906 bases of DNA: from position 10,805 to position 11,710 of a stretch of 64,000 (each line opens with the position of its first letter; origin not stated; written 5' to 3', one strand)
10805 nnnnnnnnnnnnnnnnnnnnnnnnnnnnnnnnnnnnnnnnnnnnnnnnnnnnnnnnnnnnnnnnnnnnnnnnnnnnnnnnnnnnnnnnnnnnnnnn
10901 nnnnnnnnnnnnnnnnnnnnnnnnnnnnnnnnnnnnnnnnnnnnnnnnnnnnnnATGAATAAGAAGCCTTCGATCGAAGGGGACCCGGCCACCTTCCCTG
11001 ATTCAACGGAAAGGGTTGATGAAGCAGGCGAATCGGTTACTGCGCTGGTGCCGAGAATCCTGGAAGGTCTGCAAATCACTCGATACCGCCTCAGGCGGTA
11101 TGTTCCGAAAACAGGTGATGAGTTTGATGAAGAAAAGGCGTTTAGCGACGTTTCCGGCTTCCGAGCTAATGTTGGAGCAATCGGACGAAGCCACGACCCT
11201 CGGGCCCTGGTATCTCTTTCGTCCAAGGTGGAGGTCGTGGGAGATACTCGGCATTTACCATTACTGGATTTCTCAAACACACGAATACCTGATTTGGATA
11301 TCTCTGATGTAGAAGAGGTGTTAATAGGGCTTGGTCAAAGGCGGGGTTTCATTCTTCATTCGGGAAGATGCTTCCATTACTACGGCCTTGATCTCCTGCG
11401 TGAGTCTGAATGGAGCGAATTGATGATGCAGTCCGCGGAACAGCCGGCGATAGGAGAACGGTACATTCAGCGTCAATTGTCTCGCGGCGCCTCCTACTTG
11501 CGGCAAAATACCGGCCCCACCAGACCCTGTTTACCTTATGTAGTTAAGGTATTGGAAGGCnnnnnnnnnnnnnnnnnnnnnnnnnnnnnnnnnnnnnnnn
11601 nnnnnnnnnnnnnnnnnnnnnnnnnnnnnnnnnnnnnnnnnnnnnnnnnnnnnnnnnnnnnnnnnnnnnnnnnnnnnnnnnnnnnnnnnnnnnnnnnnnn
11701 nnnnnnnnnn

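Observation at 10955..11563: Low-GC orphan ORF sandwiched between two tRNA-Ser genes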

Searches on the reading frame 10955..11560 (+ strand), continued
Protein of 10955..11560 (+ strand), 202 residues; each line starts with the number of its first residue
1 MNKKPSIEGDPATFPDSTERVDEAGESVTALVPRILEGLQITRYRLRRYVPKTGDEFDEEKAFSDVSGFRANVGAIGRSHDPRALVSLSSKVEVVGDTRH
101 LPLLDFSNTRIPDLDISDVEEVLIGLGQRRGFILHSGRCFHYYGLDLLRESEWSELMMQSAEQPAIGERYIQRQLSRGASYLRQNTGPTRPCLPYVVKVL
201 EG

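Call 87: find_homologous_proteins(query=A8, max_evalue=1e-10)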
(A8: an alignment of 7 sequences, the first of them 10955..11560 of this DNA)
Query A8 (7 sequences) (202 aa, profile of the alignment): 29 proteins with E <= 1e-10 among 2894 candidates.
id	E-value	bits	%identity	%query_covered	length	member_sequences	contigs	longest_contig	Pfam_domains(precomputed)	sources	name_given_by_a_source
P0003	9.4e-77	275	42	85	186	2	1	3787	PF24387.2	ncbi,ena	-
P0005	4.9e-76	272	34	87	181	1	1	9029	PF24387.2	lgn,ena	-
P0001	1.4e-74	268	100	100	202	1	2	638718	PF24387.2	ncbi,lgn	ncbi:MAG: hypothetical protein WD603_02070 [Patescibacteria group bacterium]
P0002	4.9e-74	266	69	90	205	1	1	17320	PF24387.2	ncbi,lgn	-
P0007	2.8e-73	263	32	81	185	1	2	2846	PF24387.2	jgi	jgi:hypothetical protein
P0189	2.1e-69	251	43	87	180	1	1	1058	PF24387.2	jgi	jgi:hypothetical protein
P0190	2.1e-67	244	40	84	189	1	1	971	PF24387.2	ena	-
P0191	1.8e-66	241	38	88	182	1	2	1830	PF24387.2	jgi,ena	-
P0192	1.9e-66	241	39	90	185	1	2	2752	PF24387.2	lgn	-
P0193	7.1e-64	233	39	87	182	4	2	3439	PF24387.2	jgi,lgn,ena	-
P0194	1.5e-63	232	37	88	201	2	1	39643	PF24387.2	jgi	jgi:hypothetical protein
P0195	1.7e-56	209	36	90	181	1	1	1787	PF24387.2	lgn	-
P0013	7.5e-28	115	38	58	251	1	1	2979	PF24387.2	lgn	-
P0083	2.0e-26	111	36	50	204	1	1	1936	PF24387.2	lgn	-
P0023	1.3e-25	108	34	56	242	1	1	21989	PF24387.2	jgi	jgi:hypothetical protein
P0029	1.0e-23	102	36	59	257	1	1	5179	PF24387.2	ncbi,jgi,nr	ncbi:MAG: hypothetical protein QOE96_2276 [Blastocatellia bacterium]|jgi:hypothetical protein|nr:hyp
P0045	6.7e-23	99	37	52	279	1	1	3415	PF24387.2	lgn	-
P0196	2.5e-22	97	36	58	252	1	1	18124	PF24387.2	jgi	jgi:hypothetical protein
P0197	6.3e-22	96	34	58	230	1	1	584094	PF24387.2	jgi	jgi:hypothetical protein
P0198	4.0e-20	90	36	52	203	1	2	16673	PF24387.2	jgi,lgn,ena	jgi:hypothetical protein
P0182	1.1e-18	85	39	52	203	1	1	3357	PF24387.2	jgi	jgi:hypothetical protein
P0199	3.9e-18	84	36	52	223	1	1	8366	PF24387.2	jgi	jgi:hypothetical protein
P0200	5.1e-18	83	37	52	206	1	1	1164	PF24387.2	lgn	-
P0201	1.1e-17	82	38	52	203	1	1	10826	PF24387.2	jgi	jgi:hypothetical protein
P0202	7.3e-16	76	29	50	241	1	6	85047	PF24387.2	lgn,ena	-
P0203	7.6e-16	76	32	56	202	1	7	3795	PF24387.2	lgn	-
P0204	1.5e-12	65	35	58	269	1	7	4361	PF24387.2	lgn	-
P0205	3.2e-12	64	22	99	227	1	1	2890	PF24387.2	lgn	-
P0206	5.5e-12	63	27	73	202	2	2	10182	PF24387.2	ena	-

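Call 88: find_encoding_contigs(protein=P0194, flank=4000, max_places=2)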
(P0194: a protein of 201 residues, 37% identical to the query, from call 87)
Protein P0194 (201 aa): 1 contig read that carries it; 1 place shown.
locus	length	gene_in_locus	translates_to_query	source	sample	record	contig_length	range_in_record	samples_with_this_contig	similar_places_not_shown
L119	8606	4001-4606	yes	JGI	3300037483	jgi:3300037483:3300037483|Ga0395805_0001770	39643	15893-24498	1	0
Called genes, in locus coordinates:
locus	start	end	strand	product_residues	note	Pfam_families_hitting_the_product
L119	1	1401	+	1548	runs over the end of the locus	PF00041:fn3 (faint), PF18370:RGI_lyase (faint), PF24489:Ig_J_second (faint)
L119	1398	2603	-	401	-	PF00814:TsaD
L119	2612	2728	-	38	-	-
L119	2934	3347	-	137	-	-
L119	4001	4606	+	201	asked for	PF24387:AEP-like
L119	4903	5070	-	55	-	-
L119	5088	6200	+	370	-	-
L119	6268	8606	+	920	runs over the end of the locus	PF01935:DUF87 (faint), PF26449:DUF8128, PF02534:T4SS-DNA_transf, PF10412:TrwB_AAD_bind (faint)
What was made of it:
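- L119 has a T4SS coupling protein 1.7 kb downstream (call 88).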

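Call 89: find_encoding_contigs(protein=P0005, flank=4000, max_places=2)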
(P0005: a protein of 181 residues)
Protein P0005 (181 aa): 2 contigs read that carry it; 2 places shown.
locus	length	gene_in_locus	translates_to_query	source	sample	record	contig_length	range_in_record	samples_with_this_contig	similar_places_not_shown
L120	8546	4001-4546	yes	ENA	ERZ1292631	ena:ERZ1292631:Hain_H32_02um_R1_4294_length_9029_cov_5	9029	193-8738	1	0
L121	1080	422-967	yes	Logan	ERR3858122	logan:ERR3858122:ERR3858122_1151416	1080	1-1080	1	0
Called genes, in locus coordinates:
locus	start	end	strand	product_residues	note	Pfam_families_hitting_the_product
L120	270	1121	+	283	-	-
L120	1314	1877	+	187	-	PF01928:CYTH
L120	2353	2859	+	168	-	PF01029:NusB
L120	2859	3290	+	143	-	PF00293:NUDIX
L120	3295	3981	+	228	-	PF22935:RM44_endonuclase, PF14622:Ribonucleas_3_3, PF00636:Ribonuclease_3, PF00035:dsrm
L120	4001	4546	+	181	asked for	PF24387:AEP-like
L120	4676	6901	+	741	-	PF00005:ABC_tran (faint), PF02463:SMC_N, PF13175:AAA_15, PF13476:AAA_23 (faint), PF13555:AAA_29, PF13304:AAA_21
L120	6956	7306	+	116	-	PF00886:Ribosomal_S16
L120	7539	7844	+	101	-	PF13083:KH_KhpA-B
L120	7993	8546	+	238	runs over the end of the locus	PF01746:tRNA_m1G_MT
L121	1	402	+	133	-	?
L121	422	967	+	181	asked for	PF24387:AEP-like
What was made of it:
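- L120 sits inside a housekeeping operon (call 89).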

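Call 90: find_encoding_contigs(protein=P0003, flank=4000, max_places=2)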
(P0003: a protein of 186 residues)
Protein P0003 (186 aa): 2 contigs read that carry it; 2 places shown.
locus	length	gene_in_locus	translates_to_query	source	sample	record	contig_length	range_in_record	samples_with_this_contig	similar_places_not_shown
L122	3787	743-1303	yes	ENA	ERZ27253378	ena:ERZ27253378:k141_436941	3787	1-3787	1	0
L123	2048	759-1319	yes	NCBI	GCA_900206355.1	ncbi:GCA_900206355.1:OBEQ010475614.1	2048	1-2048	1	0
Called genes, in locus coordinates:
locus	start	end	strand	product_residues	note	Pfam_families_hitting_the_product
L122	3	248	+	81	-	?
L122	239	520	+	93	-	PF05016:ParE_toxin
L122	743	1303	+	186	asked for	PF24387:AEP-like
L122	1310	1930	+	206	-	-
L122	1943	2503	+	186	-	PF00578:AhpC-TSA, PF08534:Redoxin, PF13911:AhpC-TSA_2 (weak)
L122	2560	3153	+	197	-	-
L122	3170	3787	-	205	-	?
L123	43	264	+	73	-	-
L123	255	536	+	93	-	PF05016:ParE_toxin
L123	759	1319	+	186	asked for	PF24387:AEP-like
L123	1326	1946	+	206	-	-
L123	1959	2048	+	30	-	?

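Call 91: find_encoding_contigs(protein=P0193, flank=4000, max_places=2)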
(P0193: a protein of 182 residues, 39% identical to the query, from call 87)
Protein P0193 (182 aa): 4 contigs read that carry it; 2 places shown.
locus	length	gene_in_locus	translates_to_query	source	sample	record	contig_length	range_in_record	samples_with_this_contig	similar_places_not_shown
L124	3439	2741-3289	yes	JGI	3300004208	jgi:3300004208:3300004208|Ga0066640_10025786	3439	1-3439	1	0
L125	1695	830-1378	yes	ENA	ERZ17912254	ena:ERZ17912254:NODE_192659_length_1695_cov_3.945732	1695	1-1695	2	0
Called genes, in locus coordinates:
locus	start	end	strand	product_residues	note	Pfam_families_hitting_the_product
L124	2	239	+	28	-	?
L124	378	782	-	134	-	-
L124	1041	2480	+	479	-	PF00089:Trypsin, PF10459:Peptidase_S46 (faint), PF13365:Trypsin_2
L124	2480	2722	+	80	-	-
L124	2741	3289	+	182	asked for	PF24387:AEP-like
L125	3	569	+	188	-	?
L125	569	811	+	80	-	-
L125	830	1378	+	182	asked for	PF24387:AEP-like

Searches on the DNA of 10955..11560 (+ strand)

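Call 76: search_rna_families(sources=[L045, L031, L053, L082], threshold=evalue, max_evalue=0.01)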
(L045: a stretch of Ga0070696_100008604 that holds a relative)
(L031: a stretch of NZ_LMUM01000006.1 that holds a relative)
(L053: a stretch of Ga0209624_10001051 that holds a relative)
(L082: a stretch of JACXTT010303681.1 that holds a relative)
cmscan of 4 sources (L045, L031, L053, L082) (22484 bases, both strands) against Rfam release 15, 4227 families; matches with E-value up to 0.01: 6.
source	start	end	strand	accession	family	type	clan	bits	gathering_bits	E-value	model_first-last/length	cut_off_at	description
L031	2194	2283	+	RF00005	tRNA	Gene; tRNA;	CL00001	60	29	6.3e-11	1-71/71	no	tRNA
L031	2229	2283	-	RF04351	Plastid-psbl-rps4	Cis-reg;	-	54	68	3.1e-09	1-53/53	no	Plastid-psbl-rps4 3UTR RNA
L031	4571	4625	-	RF04351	Plastid-psbl-rps4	Cis-reg;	-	48.9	68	7.6e-08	1-53/53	no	Plastid-psbl-rps4 3UTR RNA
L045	5247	5283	+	RF00023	tmRNA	Gene;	CL00001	31.9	47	1.6e-09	1-374/374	no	transfer-messenger RNA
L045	1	229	+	RF00023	tmRNA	Gene;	CL00001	19.9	47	0.00018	141-374/374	5'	transfer-messenger RNA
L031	4600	4617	+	RF00023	tmRNA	Gene;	CL00001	17.3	47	0.0022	346-363/374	no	transfer-messenger RNA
